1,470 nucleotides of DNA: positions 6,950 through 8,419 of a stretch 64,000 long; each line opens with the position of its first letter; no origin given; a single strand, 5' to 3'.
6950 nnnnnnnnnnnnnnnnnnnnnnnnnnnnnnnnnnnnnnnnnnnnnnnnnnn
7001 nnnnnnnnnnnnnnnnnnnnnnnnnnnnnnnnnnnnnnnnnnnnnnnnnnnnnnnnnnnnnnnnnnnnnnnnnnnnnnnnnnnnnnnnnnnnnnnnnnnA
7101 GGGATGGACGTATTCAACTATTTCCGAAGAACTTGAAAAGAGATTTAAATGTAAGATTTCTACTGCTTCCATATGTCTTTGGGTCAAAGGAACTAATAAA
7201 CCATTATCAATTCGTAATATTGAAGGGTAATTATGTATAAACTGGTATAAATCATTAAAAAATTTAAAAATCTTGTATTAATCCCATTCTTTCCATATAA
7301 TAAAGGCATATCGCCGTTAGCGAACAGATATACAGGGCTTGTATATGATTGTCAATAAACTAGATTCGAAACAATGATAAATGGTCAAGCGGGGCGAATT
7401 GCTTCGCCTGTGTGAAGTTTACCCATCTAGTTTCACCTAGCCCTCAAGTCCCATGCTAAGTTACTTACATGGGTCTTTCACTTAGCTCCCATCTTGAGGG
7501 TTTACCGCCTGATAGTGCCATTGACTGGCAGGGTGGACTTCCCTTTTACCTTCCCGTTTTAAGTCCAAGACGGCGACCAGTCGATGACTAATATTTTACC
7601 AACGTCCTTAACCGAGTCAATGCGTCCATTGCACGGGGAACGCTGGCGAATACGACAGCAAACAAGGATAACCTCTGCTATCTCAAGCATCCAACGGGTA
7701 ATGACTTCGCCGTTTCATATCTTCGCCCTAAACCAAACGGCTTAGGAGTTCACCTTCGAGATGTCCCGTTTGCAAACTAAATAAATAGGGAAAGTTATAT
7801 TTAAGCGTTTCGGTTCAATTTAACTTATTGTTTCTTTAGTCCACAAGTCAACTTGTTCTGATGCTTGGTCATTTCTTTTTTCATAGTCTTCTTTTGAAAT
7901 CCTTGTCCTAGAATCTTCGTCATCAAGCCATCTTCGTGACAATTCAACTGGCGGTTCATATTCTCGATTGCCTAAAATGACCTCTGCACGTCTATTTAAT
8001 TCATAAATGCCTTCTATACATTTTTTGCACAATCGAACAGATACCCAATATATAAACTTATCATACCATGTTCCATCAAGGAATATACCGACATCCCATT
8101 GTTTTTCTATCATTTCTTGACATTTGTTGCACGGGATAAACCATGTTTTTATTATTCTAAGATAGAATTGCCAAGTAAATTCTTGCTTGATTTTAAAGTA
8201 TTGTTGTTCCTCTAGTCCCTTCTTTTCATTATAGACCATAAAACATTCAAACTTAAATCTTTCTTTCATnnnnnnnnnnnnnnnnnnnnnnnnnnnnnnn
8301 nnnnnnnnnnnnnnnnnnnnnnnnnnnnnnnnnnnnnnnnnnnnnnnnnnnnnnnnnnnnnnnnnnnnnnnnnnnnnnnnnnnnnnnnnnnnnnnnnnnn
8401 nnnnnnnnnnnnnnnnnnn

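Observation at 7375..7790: GC-rich, ORF-free island exactly at the gene-polarity switch: candidate structured RNA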

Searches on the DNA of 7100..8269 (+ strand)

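Call 4: search_rna_families(source=window, start=7100, end=8000, threshold=evalue, max_evalue=10, show_alignments=4)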
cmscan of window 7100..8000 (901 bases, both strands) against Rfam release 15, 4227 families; matches with E-value up to 10: 0.
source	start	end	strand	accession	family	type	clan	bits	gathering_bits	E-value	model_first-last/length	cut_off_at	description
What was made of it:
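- On SRP RNA / group I and II introns / other Rfam families: 0 matches among 4227 families at E<=10 (call 4).
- Closest known: GOLLD RNA. Different: No covariance-model match at E<=10 (call 4).
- No sequence or covariance-model similarity to GOLLD or ROOL at E<=10 (call 4).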

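Call 12: search_dna_similar(query=window:7231-7819:+, collection=phages, mode=distant, max_rows=30)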
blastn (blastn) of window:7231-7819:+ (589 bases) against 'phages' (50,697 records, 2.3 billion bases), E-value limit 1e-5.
No match.

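Call 54: search_rna_families(sources=[L001, L013, L005, L003], threshold=evalue, max_evalue=1)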
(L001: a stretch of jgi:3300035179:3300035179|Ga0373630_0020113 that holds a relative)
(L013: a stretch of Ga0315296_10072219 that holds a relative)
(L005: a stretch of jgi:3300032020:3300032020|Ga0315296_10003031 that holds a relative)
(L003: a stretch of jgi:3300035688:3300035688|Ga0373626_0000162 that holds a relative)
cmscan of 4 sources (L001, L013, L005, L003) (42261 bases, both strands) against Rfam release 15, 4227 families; matches with E-value up to 1: 26.
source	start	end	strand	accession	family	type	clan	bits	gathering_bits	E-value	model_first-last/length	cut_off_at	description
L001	6390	6463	+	RF00005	tRNA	Gene; tRNA;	CL00001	69.6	29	2.7e-13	1-71/71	no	tRNA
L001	6312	6385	+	RF00005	tRNA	Gene; tRNA;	CL00001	66.9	29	1.5e-12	1-71/71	no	tRNA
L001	6544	6615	+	RF00005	tRNA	Gene; tRNA;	CL00001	66.2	29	2.2e-12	1-71/71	no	tRNA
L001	6619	6691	+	RF00005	tRNA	Gene; tRNA;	CL00001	66.1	29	2.5e-12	1-71/71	no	tRNA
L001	6697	6767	+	RF00005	tRNA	Gene; tRNA;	CL00001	65.8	29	2.9e-12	1-71/71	no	tRNA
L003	9150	9220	+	RF00005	tRNA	Gene; tRNA;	CL00001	65.7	29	3.2e-12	1-71/71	no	tRNA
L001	6079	6153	+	RF00005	tRNA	Gene; tRNA;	CL00001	63.3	29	1.5e-11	1-71/71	no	tRNA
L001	5819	5889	+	RF00005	tRNA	Gene; tRNA;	CL00001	61.9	29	3.6e-11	1-71/71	no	tRNA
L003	8996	9066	+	RF00005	tRNA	Gene; tRNA;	CL00001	60.1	29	1.1e-10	1-71/71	no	tRNA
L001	6235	6307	+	RF00005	tRNA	Gene; tRNA;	CL00001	59.6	29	1.5e-10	1-71/71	no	tRNA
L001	5742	5814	+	RF00005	tRNA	Gene; tRNA;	CL00001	59.6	29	1.5e-10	1-71/71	no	tRNA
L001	6158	6229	+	RF00005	tRNA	Gene; tRNA;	CL00001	56.8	29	9e-10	1-71/71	no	tRNA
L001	6922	6992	+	RF00005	tRNA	Gene; tRNA;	CL00001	55.5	29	2e-09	1-71/71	no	tRNA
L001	6846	6916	+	RF00005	tRNA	Gene; tRNA;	CL00001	53.3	29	8e-09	1-71/71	no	tRNA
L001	7006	7089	+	RF00005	tRNA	Gene; tRNA;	CL00001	52.7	29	1.2e-08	1-71/71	no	tRNA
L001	6003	6074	+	RF00005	tRNA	Gene; tRNA;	CL00001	50.8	29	3.9e-08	1-71/71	no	tRNA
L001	6772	6841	+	RF00005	tRNA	Gene; tRNA;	CL00001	50.2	29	6e-08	1-71/71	no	tRNA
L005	10960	11098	+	RF00005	tRNA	Gene; tRNA;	CL00001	44.2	29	2.6e-06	1-71/71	no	tRNA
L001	5213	5353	+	RF00005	tRNA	Gene; tRNA;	CL00001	44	29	2.9e-06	1-71/71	no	tRNA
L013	521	661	-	RF00005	tRNA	Gene; tRNA;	CL00001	44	29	2.9e-06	1-71/71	no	tRNA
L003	9071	9142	+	RF00005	tRNA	Gene; tRNA;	CL00001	42.7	29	6.8e-06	1-71/71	no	tRNA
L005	12048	12112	+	RF00005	tRNA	Gene; tRNA;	CL00001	38.4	29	0.0001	1-63/71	3'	tRNA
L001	6312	6386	-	RF04354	Plastid-ycf2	Cis-reg;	-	32.8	65.7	0.0041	1-75/75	no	Plastid-ycf2 5UTR RNA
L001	6469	6537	+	RF00005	tRNA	Gene; tRNA;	CL00001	32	29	0.0059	1-71/71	no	tRNA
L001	6390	6464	-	RF04354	Plastid-ycf2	Cis-reg;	-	30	65.7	0.023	1-75/75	no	Plastid-ycf2 5UTR RNA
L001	6353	6422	+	RF02553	YrlA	Gene; sRNA;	-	29.9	69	0.014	23-88/114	no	Y RNA-like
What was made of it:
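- On GOLLD RNA: No hit at E<=10 in 7100-8000 (call 4), nor in L001, L013, L005 or L003 at E<=1 (call 54).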
